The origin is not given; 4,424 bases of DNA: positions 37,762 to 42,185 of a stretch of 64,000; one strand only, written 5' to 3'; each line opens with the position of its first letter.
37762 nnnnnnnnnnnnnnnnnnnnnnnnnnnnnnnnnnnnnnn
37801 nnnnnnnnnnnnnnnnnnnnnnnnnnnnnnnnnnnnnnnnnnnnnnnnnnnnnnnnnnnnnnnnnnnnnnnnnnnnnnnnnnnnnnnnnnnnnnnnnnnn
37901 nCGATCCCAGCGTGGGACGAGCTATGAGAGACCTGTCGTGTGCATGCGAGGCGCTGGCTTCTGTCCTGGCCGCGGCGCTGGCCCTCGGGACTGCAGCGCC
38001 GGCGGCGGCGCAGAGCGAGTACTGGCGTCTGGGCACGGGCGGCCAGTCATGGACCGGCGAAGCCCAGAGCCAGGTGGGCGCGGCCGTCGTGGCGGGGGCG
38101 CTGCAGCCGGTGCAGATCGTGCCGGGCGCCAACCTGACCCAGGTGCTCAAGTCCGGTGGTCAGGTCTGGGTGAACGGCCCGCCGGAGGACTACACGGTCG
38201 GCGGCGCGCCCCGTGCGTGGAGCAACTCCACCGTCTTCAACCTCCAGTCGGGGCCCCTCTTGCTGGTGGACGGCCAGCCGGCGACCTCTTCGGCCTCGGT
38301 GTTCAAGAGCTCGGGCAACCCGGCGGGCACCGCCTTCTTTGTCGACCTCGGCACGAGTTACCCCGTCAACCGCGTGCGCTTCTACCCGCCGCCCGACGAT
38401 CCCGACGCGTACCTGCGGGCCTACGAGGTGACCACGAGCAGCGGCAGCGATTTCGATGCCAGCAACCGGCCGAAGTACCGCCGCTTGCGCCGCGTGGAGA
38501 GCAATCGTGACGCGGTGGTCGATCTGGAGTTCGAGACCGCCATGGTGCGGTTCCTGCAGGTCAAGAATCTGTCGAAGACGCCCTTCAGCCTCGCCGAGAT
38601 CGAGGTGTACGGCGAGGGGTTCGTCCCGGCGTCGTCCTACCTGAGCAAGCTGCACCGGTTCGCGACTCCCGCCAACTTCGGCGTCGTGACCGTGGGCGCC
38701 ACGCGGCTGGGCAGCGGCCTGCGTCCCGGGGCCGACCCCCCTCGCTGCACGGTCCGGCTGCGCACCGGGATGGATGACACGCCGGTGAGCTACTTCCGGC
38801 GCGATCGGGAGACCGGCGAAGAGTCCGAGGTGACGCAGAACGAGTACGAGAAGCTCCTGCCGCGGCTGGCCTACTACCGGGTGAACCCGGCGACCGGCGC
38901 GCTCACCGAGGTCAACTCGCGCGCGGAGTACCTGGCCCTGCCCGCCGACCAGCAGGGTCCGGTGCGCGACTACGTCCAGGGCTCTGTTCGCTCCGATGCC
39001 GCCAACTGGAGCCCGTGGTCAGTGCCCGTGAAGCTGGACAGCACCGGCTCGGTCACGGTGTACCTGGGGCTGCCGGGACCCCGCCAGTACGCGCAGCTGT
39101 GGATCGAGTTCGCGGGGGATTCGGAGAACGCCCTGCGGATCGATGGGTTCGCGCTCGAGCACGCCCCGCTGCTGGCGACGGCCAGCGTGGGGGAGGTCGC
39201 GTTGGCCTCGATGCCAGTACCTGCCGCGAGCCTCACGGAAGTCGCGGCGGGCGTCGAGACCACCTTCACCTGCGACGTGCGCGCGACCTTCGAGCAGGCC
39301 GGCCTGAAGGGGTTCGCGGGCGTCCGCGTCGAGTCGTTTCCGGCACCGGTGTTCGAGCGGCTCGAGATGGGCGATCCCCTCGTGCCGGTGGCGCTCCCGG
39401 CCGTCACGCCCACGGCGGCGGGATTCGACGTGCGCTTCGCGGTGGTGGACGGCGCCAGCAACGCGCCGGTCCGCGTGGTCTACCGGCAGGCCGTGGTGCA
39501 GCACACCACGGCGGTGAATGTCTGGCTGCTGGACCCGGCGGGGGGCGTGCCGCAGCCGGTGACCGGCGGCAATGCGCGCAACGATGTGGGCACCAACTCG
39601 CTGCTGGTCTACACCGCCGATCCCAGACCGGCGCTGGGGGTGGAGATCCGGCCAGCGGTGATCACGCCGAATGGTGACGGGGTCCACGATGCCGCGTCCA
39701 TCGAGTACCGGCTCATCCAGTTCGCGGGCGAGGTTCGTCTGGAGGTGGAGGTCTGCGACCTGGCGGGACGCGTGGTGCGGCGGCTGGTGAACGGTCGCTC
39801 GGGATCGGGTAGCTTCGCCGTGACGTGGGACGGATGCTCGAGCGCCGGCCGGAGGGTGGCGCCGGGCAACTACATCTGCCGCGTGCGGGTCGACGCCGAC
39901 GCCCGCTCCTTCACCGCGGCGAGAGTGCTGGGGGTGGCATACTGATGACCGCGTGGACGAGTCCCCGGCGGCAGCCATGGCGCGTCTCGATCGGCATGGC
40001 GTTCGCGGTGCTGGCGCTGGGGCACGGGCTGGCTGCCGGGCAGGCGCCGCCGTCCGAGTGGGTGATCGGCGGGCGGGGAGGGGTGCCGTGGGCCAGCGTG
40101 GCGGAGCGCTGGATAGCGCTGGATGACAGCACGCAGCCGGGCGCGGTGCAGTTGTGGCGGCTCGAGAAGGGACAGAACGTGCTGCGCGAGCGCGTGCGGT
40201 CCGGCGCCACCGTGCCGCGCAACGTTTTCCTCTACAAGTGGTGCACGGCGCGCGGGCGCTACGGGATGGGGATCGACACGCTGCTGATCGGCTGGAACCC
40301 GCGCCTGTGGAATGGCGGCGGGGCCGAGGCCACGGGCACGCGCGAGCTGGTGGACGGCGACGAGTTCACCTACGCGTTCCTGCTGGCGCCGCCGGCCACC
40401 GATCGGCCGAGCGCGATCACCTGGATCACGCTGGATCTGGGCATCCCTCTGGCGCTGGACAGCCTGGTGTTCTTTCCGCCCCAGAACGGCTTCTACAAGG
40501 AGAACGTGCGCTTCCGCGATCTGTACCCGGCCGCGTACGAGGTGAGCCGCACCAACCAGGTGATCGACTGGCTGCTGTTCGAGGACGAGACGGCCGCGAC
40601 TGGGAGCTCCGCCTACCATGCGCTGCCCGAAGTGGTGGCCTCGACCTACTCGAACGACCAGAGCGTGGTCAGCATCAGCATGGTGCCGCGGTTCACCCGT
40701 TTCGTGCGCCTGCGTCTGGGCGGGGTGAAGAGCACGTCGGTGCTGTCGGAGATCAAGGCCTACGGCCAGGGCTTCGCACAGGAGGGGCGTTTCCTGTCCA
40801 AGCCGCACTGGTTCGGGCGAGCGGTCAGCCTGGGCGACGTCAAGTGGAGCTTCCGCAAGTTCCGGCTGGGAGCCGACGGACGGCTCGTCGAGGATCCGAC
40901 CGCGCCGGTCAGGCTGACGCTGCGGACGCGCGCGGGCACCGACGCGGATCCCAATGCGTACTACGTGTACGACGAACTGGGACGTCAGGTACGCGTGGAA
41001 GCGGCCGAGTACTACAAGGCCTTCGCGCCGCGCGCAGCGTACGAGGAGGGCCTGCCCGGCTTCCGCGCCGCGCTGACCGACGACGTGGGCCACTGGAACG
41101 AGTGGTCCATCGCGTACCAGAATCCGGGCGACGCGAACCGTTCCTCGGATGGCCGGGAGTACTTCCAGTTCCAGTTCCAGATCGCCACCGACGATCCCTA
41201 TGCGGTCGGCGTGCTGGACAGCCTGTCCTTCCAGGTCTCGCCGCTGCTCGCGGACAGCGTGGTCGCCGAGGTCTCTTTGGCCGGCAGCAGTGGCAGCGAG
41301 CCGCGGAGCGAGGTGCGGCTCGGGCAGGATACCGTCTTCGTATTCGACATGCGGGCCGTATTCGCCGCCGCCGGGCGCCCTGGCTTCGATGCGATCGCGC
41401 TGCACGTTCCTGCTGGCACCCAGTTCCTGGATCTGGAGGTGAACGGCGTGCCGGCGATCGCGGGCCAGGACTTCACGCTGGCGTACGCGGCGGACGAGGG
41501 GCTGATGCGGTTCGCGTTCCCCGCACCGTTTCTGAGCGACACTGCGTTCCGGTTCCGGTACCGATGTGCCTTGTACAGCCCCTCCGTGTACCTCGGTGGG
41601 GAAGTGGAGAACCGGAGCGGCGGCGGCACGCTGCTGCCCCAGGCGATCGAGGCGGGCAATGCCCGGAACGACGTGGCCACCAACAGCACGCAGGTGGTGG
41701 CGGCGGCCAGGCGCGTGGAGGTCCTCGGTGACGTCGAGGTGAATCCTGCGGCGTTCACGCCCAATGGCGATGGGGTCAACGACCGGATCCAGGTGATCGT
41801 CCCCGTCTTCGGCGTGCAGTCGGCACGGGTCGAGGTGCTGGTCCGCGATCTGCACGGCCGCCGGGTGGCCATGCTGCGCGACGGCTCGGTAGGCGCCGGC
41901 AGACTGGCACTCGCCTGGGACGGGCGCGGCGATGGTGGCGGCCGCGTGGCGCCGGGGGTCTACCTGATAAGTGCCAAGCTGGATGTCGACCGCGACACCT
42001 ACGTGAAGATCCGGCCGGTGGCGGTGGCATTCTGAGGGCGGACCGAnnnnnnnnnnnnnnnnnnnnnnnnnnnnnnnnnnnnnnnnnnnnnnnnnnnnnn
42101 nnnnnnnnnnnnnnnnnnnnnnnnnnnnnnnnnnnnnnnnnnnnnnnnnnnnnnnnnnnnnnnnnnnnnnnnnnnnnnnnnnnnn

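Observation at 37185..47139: Tight five-gene cell-surface locus: lipoprotein, three paralogous secreted discoidin/FlgD-Ig proteins and an 882-aa putative outer-membrane protein, flanked by a SurA-like chaperone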

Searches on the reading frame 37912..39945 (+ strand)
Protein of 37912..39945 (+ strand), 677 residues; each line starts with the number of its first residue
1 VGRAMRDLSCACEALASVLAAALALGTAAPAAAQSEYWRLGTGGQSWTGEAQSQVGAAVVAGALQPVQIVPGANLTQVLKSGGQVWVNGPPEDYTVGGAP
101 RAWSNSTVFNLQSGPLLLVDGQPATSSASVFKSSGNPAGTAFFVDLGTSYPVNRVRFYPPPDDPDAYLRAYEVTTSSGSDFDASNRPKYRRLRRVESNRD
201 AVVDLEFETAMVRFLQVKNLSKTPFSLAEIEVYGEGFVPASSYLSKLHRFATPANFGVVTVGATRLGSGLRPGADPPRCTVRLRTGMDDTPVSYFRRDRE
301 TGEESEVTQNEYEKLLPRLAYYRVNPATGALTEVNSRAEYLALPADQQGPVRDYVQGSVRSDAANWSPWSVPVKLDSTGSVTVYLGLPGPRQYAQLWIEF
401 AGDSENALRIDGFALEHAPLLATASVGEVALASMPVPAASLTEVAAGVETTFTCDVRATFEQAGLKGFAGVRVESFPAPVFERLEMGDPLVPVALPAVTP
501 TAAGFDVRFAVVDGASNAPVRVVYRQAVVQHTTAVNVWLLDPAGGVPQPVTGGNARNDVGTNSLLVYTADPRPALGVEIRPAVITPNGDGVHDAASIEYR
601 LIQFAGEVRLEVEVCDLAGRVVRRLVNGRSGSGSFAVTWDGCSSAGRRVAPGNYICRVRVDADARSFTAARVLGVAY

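Call 3: search_protein_families(library=pfam, proteins=[window:37912-39945:+], max_evalue=0.1)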
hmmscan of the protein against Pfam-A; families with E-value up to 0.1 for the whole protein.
window:37912-39945:+ (677 aa): 4 families
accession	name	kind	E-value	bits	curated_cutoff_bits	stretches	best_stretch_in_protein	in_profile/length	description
PF13860.13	FlgD_ig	-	3.2e-09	37.1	27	1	593-659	10-74/79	FlgD Ig-like domain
PF00754.31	F5_F8_type_C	-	3.4e-05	24.4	28.2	1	112-221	11-114/127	F5/8 type C domain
PF22633.2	F5_F8_type_C_2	-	0.00032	21.7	27.8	1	118-214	2-88/91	NedA-like, galactose-binding domain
PF13585.12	CHU_C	-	0.0036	17.8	27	1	581-660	4-72/86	CHU_C Type IX secretion signal domain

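Call 4: search_protein_families(library=ncbifam, proteins=[window:37912-39945:+], max_evalue=0.1)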
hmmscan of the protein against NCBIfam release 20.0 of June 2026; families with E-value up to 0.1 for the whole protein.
window:37912-39945:+ (677 aa): 4 families
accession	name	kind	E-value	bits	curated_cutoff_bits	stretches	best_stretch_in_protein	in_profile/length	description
NF005176.1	PRK06655.1-1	equivalog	7.3e-07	29.3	230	1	609-663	98-152/197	flagellar hook assembly protein FlgD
NF009276.0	PRK12633.1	equivalog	3.4e-05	23.7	383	1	608-669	129-191/234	flagellar basal body rod modification protein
NF033707.1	T9SS_sortase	equivalog_domain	0.00075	17.2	420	1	607-665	1022-1082/1095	type IX secretion system sortase PorU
NF009277.0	PRK12634.1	equivalog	0.0011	19.1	333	1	610-656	124-170/221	flagellar basal body rod modification protein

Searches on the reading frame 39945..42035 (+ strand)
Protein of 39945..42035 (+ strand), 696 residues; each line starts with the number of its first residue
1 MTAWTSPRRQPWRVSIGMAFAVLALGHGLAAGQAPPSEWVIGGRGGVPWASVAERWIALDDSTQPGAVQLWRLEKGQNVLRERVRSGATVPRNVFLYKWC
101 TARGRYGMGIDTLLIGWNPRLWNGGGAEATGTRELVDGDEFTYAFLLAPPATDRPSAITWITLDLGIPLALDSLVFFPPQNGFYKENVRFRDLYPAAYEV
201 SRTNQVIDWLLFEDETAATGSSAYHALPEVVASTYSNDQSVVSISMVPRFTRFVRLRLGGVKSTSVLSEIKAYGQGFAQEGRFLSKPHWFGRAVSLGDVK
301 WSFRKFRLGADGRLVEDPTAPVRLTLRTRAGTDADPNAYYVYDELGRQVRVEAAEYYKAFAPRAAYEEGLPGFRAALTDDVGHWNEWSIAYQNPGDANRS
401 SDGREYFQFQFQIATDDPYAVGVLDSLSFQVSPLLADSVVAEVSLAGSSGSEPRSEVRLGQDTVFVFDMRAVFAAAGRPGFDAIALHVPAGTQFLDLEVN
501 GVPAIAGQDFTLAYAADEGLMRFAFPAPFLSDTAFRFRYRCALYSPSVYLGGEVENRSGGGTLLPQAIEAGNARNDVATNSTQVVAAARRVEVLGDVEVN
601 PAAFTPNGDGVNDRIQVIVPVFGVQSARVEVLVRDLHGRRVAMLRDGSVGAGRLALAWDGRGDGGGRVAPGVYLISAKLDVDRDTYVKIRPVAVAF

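Call 3: search_protein_families(library=pfam, proteins=[window:39945-42035:+], max_evalue=0.1)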
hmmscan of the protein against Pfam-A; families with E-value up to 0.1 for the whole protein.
window:39945-42035:+ (696 aa): 2 families
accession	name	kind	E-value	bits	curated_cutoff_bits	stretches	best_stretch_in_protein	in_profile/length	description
PF13860.13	FlgD_ig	-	3.4e-06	27.4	27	1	626-678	22-74/79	FlgD Ig-like domain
PF13585.12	CHU_C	-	0.0036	17.8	27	1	601-679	4-72/86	CHU_C Type IX secretion signal domain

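Call 4: search_protein_families(library=ncbifam, proteins=[window:39945-42035:+], max_evalue=0.1)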
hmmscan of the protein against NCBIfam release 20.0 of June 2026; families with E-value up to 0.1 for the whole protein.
window:39945-42035:+ (696 aa): 4 families
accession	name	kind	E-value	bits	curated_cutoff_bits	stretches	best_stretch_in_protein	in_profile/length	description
NF005176.1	PRK06655.1-1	equivalog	4.3e-05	23.5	230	1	625-688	95-157/197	flagellar hook assembly protein FlgD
NF009277.0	PRK12634.1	equivalog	0.0043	17.2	333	1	627-678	122-173/221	flagellar basal body rod modification protein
NF009276.0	PRK12633.1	equivalog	0.0054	16.5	383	1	608-678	106-180/234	flagellar basal body rod modification protein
TIGR04131.1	Bac_Flav_CTERM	domain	0.021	15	35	1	601-645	4-45/85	T9SS type B sorting domain-containing protein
